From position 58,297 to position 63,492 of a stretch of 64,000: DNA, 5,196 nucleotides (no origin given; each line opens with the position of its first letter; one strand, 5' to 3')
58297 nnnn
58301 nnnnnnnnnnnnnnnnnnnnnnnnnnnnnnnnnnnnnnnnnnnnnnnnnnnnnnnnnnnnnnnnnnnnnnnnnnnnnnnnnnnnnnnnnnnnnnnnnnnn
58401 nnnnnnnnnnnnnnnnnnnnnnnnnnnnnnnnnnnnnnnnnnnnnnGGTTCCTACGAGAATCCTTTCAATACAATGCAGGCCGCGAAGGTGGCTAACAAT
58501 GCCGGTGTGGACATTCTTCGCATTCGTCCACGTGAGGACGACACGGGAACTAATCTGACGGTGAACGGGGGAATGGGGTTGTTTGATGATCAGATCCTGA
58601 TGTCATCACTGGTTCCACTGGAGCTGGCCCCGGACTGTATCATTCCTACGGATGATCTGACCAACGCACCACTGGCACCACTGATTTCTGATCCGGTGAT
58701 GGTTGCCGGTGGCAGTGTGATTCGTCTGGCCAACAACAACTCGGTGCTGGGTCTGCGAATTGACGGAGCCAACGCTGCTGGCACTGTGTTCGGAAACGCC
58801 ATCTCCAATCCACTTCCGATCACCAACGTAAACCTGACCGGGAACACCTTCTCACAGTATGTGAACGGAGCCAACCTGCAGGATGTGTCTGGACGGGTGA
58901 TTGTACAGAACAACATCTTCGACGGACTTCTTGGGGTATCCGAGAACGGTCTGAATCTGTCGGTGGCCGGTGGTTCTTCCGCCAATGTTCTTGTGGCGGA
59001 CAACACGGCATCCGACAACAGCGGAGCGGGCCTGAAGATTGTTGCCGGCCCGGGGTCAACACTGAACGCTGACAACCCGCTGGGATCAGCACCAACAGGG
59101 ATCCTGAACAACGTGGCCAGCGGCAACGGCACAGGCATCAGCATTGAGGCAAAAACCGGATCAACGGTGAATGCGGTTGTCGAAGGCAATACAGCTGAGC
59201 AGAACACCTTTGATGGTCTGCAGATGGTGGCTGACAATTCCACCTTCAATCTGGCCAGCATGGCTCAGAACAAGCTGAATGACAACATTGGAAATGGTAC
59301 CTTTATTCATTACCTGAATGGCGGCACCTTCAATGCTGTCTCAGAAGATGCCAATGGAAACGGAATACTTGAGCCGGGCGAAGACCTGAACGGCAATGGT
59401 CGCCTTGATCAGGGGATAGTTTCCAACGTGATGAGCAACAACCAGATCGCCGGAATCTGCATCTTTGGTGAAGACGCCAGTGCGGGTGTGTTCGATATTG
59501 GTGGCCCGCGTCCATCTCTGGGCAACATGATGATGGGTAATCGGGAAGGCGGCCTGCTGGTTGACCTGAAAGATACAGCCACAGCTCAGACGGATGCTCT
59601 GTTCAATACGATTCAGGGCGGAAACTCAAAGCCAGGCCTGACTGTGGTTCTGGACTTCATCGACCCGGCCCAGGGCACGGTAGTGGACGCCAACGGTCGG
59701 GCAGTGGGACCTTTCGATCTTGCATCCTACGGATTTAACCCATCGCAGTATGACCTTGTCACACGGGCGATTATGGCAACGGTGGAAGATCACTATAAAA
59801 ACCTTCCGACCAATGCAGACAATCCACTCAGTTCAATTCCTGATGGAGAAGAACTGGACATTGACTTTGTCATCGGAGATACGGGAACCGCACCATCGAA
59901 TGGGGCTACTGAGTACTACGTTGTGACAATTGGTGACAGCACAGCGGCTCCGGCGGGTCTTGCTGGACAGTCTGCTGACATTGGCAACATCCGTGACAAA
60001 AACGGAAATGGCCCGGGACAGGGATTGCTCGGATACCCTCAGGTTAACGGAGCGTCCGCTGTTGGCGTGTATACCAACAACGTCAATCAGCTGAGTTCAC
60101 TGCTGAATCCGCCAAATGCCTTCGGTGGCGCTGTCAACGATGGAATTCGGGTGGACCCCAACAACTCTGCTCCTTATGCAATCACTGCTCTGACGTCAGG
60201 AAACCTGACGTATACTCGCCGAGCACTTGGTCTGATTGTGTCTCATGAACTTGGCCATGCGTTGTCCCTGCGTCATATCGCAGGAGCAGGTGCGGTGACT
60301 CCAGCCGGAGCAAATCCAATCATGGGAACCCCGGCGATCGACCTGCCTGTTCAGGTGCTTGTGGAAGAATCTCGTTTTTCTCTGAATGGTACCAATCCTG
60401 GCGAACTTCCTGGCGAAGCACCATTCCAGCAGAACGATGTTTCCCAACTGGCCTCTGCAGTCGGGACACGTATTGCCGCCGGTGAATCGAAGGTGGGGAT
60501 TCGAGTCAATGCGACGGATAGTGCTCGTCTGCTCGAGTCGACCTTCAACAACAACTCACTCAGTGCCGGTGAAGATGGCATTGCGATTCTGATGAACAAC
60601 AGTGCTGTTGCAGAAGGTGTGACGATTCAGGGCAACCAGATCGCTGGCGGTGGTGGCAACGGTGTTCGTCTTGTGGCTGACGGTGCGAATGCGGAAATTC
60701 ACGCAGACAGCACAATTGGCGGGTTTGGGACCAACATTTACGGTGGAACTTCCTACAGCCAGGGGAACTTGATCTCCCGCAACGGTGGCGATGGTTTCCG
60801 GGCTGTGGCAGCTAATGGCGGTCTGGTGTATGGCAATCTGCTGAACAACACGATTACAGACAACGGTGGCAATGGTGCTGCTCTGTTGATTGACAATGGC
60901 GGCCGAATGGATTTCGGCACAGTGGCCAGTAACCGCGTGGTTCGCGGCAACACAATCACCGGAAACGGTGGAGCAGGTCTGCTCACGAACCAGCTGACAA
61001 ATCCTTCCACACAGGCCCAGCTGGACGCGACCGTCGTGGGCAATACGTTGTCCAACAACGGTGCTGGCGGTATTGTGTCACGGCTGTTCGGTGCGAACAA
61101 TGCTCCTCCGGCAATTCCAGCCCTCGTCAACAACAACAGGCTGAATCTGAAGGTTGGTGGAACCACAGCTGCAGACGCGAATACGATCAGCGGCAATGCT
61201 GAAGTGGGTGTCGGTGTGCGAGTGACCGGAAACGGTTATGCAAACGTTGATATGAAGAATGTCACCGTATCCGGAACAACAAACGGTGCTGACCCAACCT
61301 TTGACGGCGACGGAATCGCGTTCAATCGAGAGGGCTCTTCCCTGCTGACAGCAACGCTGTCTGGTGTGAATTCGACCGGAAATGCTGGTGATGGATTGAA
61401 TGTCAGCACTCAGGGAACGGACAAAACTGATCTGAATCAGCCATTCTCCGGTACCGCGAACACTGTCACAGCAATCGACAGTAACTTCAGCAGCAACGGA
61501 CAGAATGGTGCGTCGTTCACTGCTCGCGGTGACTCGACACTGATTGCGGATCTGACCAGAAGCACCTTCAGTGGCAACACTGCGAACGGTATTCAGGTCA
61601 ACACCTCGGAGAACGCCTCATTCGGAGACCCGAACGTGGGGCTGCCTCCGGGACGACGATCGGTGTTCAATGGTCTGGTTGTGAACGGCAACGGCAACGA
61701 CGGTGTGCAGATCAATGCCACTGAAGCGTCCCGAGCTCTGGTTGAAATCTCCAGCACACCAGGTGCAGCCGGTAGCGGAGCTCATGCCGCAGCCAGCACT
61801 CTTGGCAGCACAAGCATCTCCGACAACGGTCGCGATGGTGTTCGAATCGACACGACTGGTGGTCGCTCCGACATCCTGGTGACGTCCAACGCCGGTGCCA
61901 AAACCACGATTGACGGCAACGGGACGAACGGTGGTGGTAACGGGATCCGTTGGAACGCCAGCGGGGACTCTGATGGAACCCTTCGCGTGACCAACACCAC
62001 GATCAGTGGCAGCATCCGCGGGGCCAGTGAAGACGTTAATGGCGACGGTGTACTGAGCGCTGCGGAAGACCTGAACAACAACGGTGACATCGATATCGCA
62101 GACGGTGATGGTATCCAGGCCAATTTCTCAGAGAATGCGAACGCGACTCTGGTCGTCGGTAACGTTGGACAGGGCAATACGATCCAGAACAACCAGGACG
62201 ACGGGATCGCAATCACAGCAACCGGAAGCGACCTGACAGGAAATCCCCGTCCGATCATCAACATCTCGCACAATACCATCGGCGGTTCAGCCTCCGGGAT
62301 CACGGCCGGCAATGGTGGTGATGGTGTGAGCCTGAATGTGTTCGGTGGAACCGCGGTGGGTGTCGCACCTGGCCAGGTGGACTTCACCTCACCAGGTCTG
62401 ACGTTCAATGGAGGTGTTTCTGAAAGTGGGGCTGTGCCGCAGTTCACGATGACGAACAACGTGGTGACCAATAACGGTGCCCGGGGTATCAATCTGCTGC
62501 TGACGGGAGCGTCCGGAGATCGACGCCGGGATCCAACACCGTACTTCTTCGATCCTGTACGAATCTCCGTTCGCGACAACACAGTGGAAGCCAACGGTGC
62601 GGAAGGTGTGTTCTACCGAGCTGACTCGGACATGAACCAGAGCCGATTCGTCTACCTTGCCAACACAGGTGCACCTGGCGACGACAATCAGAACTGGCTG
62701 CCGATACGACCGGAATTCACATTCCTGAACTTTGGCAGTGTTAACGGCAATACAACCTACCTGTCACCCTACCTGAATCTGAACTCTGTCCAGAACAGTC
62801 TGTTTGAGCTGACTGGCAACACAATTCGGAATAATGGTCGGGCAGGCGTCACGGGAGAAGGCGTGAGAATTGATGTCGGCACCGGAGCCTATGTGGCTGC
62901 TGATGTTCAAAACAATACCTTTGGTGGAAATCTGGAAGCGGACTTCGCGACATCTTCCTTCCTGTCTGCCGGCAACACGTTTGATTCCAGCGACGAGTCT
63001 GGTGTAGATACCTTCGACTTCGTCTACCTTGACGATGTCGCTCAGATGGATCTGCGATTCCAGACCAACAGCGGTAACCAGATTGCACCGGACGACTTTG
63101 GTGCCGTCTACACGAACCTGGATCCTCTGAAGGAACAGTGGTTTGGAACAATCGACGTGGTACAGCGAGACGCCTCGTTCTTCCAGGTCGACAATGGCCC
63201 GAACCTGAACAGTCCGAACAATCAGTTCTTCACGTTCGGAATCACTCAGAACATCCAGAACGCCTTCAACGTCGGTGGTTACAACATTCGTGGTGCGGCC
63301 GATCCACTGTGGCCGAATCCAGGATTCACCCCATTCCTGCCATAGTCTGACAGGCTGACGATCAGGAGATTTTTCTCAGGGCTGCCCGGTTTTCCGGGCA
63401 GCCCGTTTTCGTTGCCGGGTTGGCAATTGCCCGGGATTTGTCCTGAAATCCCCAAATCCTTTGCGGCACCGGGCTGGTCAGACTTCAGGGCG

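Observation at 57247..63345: Inverse-autotransporter-like barrel fused to a beta-helix (not Ig-like) passenger: an atypical giant surface protein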

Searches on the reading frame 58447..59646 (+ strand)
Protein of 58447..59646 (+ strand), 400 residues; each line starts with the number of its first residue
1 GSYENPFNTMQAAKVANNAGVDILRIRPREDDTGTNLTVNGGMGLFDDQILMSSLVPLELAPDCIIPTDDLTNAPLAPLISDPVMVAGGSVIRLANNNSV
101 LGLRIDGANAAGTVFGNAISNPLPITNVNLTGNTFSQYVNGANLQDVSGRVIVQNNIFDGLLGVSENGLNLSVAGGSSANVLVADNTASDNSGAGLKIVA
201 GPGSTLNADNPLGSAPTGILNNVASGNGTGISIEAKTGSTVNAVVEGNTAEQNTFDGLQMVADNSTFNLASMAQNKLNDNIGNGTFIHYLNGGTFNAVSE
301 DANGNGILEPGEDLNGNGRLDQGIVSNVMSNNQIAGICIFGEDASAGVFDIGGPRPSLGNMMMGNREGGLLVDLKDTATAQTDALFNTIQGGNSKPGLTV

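Call 16: search_protein_families(library=pfam, proteins=[window:58447-59646:+], max_evalue=1)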
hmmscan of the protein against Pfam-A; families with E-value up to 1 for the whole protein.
window:58447-59646:+ (400 aa): 0 families

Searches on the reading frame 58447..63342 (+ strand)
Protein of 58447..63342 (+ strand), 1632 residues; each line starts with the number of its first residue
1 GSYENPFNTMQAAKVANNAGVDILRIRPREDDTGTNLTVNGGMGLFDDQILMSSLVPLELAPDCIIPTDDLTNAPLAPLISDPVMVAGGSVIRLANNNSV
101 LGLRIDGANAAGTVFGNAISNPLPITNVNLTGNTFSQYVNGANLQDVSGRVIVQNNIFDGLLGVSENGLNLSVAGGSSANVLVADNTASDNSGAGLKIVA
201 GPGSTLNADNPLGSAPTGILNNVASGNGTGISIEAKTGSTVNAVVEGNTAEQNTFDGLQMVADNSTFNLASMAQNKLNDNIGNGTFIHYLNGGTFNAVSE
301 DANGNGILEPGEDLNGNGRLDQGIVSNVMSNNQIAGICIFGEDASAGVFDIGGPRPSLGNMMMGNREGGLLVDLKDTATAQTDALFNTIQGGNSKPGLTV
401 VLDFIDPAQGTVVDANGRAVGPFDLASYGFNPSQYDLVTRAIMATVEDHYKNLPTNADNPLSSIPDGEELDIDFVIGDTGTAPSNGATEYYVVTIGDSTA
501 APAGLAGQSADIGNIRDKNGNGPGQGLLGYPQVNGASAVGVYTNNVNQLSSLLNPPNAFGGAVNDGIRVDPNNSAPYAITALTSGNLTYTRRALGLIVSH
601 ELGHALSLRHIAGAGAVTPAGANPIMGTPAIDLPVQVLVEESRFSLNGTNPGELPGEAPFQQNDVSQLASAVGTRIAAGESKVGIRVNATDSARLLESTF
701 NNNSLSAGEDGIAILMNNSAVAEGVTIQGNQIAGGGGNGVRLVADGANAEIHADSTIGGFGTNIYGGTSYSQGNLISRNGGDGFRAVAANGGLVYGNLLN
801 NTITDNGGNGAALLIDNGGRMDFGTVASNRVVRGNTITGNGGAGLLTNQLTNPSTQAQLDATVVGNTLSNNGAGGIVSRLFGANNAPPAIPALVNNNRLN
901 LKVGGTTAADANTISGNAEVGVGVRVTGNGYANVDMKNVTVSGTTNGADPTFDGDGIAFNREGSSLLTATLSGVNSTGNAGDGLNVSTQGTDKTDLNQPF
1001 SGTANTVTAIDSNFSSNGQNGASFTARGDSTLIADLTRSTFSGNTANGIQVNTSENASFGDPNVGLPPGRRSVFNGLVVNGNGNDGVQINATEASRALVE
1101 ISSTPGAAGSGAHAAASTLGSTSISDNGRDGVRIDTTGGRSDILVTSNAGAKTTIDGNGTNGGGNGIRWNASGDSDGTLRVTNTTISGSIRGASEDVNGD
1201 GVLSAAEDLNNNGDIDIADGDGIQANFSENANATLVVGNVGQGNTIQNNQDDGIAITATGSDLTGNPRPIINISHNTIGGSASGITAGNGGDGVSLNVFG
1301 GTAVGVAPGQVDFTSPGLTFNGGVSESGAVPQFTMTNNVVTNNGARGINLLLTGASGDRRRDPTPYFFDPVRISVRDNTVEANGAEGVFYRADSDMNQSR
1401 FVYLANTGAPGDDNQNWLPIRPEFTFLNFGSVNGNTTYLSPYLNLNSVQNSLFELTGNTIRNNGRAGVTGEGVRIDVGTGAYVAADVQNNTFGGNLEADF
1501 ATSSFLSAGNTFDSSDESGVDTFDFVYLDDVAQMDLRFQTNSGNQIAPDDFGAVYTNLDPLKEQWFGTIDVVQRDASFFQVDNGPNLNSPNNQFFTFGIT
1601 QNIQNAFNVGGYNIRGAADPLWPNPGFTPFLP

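Call 17: search_solved_structures(query=window:58447-63342:+, max_evalue=1)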
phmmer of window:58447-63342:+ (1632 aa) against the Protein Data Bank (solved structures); distinct sequences matched with E-value up to 1: 0.

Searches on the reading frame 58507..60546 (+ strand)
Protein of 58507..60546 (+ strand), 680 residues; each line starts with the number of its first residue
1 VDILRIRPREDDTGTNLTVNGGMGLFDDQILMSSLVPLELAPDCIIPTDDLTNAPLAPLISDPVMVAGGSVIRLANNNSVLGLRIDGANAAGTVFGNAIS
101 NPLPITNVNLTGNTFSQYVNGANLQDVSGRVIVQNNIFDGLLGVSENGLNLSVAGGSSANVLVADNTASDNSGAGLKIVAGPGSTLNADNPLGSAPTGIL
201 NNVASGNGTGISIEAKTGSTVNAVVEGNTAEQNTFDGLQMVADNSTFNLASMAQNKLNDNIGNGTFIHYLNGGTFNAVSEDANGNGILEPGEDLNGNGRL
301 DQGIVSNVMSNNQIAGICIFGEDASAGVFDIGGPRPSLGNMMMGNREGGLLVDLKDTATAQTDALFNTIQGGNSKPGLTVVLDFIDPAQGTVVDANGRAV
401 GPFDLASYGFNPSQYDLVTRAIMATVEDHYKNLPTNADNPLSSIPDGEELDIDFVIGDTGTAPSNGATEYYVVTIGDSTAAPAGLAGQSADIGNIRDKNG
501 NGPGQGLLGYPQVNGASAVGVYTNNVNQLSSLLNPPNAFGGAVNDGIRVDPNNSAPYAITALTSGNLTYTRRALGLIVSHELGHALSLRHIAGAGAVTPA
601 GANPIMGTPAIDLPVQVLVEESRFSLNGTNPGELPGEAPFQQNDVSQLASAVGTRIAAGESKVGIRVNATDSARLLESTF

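Call 50: find_homologous_proteins(query=window:58507-60546:+, max_evalue=0.00001)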
Query window:58507-60546:+ (680 aa): 14 proteins with E <= 0.00001 among 8000 candidates.
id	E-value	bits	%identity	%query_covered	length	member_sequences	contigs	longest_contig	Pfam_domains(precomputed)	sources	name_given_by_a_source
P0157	0.0e+0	1051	72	100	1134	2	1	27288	PF11924.15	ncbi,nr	ncbi:MAG: inverse autotransporter beta domain-containing protein, partial [Planctomycetaceae bacteri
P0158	1.5e-229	782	69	79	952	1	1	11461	-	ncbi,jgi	jgi:hypothetical protein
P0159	2.1e-226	772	71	75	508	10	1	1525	-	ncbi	ncbi:MAG: hypothetical protein ACK6D4_07055, partial [Planctomyces sp.]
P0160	2.0e-221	755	62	89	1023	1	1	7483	-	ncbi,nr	ncbi:MAG: right-handed parallel beta-helix repeat-containing protein, partial [Planctomycetaceae bac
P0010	2.8e-208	712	57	94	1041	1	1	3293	-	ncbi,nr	ncbi:MAG: hypothetical protein O2856_15145, partial [Planctomycetota bacterium]|nr:hypothetical prot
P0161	5.7e-205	701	94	52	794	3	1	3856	-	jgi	jgi:hypothetical protein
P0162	6.7e-154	532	52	79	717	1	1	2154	-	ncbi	ncbi:MAG: hypothetical protein ABGZ53_09925, partial [Fuerstiella sp.]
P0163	2.1e-150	520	64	59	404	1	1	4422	-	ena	-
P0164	5.5e-124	433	58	54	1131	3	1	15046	PF13229.13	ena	-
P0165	3.6e-114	401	60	50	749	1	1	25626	-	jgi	jgi:hypothetical protein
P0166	7.2e-100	353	62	43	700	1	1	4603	PF11924.15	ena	-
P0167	4.3e-70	255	38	62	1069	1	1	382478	PF11924.15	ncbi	ncbi:MAG: inverse autotransporter beta domain-containing protein [Planctomycetaceae bacterium]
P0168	2.2e-64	236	63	29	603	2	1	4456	-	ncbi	ncbi:MAG: inverse autotransporter beta domain-containing protein, partial [Planctomycetaceae bacteri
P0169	4.0e-13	67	40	16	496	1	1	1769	-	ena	-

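Call 58: predict_structure(alignment_id=A3)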
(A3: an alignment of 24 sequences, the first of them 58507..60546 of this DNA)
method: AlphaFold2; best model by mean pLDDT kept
length: 680 residues; sequences in the alignment: 24
mean_pLDDT: 83.5   pTM: 0.62
mean pLDDT of the five models: 83.5, 82.2, 82.0, 80.0, 77.1
residues with pLDDT >= 90: 289; 70-90: 286; 50-70: 60; < 50: 45
segments of 3 or more residues with pLDDT < 50: 530-551, 553-563, 609-613, 659-663
pLDDT, mean of each block of 10 residues (from residue 1): 83 68 88 87 81 72 70 94 81 73 94 92 96 97 89 97 98 96 97 93 96 98 98 95 98 94 96 95 78 79 93 91 97 86 82 95 87 66 90 88 83 81 87 84 83 88 80 92 78 82 67 83 72 37 36 44 61 87 90 83 77 56 89 84 92 70 72 91
secondary structure, 60 per line:
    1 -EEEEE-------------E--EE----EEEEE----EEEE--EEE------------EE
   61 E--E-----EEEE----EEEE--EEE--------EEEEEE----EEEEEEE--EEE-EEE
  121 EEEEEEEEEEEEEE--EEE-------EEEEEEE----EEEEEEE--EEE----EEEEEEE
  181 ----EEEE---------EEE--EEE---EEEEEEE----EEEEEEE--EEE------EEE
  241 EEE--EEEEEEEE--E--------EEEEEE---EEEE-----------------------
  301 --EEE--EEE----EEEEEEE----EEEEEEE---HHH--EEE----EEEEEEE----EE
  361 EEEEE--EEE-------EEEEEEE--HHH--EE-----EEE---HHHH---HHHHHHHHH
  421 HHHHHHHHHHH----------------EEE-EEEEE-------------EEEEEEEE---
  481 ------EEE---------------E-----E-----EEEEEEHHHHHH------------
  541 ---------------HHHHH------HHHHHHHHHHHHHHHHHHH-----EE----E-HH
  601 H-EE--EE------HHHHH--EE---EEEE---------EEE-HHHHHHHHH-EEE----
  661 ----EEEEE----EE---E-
elements in order (helices of 4 or more, strands of 3 or more residues): E2-6 E29-33 E38-41 E44-46 E59-61 E70-73 E78-81 E84-86 E95-100 E105-111 E114-116 E118-134 E137-139 E147-153 E158-164 E167-169 E174-180 E185-188 E198-200 E203-205 E209-215 E220-226 E229-231 E238-243 E246-253 E265-270 E274-277 E303-305 E308-310 E315-321 E326-332 E341-343 E348-354 E359-365 E368-370 E378-384 E399-401 H405-408 H412-431 E448-450 E452-456 E470-477 E487-489 E517-522 H523-528 H556-560 H567-585 H615-619 E627-630 E640-642 H644-652 E654-656 E665-669

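Call 61: fold_search(model_id=the predicted structure, library=pdb)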
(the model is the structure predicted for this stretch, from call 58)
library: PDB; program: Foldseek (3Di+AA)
matches with E <= 10: 363; with E <= 0.001: 1
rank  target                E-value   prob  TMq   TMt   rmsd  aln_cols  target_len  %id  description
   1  5lw3                  6.6e-04  1.00  0.23  0.39  13.2       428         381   14  Azotobacter vinelandii Mannuronan C-5 epimerase AlgE6 A-module (released 2017-10-25)
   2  2pyg_B                1.4e-03  1.00  0.28  0.47  10.2       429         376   12  Azotobacter vinelandii Mannuronan C-5 epimerase AlgE4 A-module (released 2008-05-27)
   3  8jaz_A                2.4e-03  1.00  0.25  0.33  13.2       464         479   12  Structure of the alginate epimerase/lyase complexed with di-mannuronic acid (released 2024-05-08)
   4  4nk6                  2.7e-03  1.00  0.27  0.41  10.2       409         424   12  Crystal Structure of the periplasmic alginate epimerase AlgG (released 2014-01-15)
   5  4nk8                  4.0e-03  1.00  0.26  0.40  10.3       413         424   12  Crystal Structure of the periplasmic alginate epimerase AlgG D317A mutant (released 2014-01-15)
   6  1zxc_B                4.2e-03  1.00  0.19  0.43   9.5       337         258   10  Crystal structure of catalytic domain of TNF-alpha converting enzyme (TACE) with inhibitor (released 2005-09-27)
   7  5zky                  5.2e-03  0.91  0.18  0.28  16.9       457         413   14  Crystal structure of DFA-IIIase from Arthrobacter chlorophenolicus A6 without its lid (released 2018-12-19)
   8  2pyg_A                6.3e-03  0.98  0.21  0.34  14.3       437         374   14  Azotobacter vinelandii Mannuronan C-5 epimerase AlgE4 A-module (released 2008-05-27)
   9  1nhc_A                6.9e-03  0.99  0.21  0.37  10.9       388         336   13  Structural insights into the processivity of endopolygalacturonase I from Aspergillus niger (released 2003-11-25)
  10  7kob                  9.0e-03  0.44  0.13  0.19  16.2       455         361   11  Crystal structure of antigen 43b from Escherichia coli CFT073 (released 2022-03-09)
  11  4ozy                  9.4e-03  1.00  0.28  0.43   9.8       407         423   12  Crystal Structure of the periplasmic alginate epimerase AlgG T265N mutant (released 2015-03-04)
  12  9q7y_B                9.4e-03  0.99  0.18  0.19   9.1       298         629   11  Zymogen ADAM17- iRhom1 Cytoplasmic Deletion (365) Complex Bound by the MEDI3622 Fab (released 2026-04-01)
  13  2pyh_B                1.1e-02  1.00  0.23  0.38  13.0       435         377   14  Azotobacter vinelandii Mannuronan C-5 epimerase AlgE4 A-module complexed with mannuronan trisaccharide (released 2008-05-27)
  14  6be6_C                1.1e-02  1.00  0.19  0.28   7.0       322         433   11  ADAM10 Extracellular Domain (released 2017-12-27)
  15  7eea_A                1.1e-02  0.60  0.18  0.19  16.3       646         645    8  Cyanophage Pam1 tailspike receptor-binding domain (released 2021-10-20)
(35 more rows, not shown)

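Call 76: search_protein_families(library=pfam, proteins=[P0167], max_evalue=0.01)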
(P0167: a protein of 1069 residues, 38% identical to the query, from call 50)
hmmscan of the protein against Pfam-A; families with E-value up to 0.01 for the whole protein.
P0167 (1069 aa): 1 family
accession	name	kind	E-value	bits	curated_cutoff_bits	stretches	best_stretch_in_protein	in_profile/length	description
PF11924.14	IAT_beta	-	4.7e-06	26.8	22.3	1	151-264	89-180/279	Inverse autotransporter, beta-domain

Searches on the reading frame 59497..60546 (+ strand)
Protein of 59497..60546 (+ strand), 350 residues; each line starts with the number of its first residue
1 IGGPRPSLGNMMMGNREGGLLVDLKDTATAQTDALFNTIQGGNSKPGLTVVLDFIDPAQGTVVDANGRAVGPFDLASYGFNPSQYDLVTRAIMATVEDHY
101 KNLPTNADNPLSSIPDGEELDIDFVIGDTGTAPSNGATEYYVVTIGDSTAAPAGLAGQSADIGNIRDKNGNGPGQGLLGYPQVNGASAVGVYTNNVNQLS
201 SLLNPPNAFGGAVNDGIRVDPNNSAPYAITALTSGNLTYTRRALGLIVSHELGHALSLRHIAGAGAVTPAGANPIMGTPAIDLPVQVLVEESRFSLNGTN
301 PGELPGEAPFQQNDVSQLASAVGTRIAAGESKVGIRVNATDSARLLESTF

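Call 16: search_protein_families(library=pfam, proteins=[window:59497-60546:+], max_evalue=1)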
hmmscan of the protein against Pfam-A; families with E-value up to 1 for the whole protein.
window:59497-60546:+ (350 aa): 4 families
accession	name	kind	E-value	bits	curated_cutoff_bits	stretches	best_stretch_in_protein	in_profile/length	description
PF12388.14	Peptidase_M57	-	0.00092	19.4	21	1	211-260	103-149/212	Dual-action HEIGH metallo-peptidase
PF16313.11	DUF4953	-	0.048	13.3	24.2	1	239-269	8-38/316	Met-zincin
PF00413.30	Peptidase_M10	-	0.16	12.3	24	1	243-267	107-131/159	Matrixin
PF13582.12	Reprolysin_3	-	0.19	12.7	22.4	1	233-260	96-122/123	Metallo-peptidase family M12B Reprolysin-like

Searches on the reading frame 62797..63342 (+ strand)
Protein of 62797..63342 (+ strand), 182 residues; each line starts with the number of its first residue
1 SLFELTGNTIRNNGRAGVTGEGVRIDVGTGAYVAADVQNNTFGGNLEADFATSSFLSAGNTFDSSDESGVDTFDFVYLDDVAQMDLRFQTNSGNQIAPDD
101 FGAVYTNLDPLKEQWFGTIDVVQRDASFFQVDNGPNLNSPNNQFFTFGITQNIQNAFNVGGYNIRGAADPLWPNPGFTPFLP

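Call 55: search_protein_families(library=pfam, proteins=[window:62797-63342:+], max_evalue=0.001)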
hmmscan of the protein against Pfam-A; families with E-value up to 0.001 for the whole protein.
window:62797-63342:+ (182 aa): 0 families
